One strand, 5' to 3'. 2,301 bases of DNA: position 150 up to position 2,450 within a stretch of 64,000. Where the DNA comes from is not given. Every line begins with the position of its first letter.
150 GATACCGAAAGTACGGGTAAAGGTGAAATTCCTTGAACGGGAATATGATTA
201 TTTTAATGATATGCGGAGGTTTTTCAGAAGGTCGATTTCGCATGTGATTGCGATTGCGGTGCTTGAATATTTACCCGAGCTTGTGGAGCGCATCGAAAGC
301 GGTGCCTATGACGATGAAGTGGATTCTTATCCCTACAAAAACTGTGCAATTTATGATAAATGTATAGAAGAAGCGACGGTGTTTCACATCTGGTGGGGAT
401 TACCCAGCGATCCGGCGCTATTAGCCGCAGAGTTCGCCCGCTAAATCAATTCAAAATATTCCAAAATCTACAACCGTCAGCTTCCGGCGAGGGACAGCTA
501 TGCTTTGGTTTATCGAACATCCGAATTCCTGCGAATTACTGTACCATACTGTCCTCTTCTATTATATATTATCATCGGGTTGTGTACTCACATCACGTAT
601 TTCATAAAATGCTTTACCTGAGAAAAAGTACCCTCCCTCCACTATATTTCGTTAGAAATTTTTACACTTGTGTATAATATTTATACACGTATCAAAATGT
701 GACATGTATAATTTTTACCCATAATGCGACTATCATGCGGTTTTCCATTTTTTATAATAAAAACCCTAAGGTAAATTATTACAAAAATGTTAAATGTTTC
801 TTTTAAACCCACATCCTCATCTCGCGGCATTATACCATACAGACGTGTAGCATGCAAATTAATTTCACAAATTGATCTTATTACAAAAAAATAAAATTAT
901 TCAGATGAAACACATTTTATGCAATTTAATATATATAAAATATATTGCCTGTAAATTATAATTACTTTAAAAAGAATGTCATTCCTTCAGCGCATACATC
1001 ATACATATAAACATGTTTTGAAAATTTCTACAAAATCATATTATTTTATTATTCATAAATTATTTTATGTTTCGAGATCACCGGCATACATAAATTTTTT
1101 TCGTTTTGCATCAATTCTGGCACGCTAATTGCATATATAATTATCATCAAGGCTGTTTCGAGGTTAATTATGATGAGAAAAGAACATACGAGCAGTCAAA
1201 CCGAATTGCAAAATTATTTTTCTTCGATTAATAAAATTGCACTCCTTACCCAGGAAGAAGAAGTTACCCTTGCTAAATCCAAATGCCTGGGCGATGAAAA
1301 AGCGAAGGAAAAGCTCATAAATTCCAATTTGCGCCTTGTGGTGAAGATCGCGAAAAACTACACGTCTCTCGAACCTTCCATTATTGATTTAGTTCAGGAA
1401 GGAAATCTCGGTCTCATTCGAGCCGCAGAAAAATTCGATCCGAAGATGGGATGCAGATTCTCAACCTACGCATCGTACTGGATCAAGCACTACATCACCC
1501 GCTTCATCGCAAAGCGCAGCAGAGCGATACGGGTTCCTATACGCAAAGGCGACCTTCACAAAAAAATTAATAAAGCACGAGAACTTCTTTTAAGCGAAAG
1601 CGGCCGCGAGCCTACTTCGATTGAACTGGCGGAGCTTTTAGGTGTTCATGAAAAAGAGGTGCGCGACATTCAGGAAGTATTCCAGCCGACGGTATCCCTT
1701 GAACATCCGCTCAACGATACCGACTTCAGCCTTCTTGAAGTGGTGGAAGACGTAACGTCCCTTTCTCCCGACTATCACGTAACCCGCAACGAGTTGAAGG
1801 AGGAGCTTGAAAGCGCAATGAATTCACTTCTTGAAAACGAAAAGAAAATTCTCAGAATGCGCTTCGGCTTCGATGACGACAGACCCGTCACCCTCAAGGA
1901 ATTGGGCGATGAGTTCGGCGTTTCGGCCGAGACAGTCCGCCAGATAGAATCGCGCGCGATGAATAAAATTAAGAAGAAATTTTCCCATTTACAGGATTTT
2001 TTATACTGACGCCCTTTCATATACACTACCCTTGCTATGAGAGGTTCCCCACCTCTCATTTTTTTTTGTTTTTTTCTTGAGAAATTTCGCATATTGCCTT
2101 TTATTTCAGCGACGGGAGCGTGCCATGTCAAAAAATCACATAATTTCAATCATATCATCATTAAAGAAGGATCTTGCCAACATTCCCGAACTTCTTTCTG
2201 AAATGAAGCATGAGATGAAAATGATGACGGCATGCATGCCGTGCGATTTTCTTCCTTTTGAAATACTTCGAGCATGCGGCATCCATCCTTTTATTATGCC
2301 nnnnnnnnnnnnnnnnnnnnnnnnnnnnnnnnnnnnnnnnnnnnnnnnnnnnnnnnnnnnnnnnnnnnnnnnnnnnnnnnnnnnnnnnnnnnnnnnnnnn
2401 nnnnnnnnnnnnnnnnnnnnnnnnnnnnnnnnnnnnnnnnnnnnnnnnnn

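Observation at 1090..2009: A consensus sigma-54 (-24/-12) promoter drives a sigma-70-family (RpoS-like) sigma factor gene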

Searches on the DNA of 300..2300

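Call 20: search_rna_families(source=window, start=300, end=2300, threshold=evalue, max_evalue=1)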
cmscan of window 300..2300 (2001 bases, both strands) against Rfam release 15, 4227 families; matches with E-value up to 1: 1.
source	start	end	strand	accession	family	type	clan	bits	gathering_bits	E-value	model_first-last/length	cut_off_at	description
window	1233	1338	-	RF02694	RalA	Gene; sRNA;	-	17.8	170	0.56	1-179/179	no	RalR antitoxin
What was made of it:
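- Tried and rejected: Rfam on 300-2300: only a sub-threshold chance hit (call 20), so no known RNA lies in the AT-rich region.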
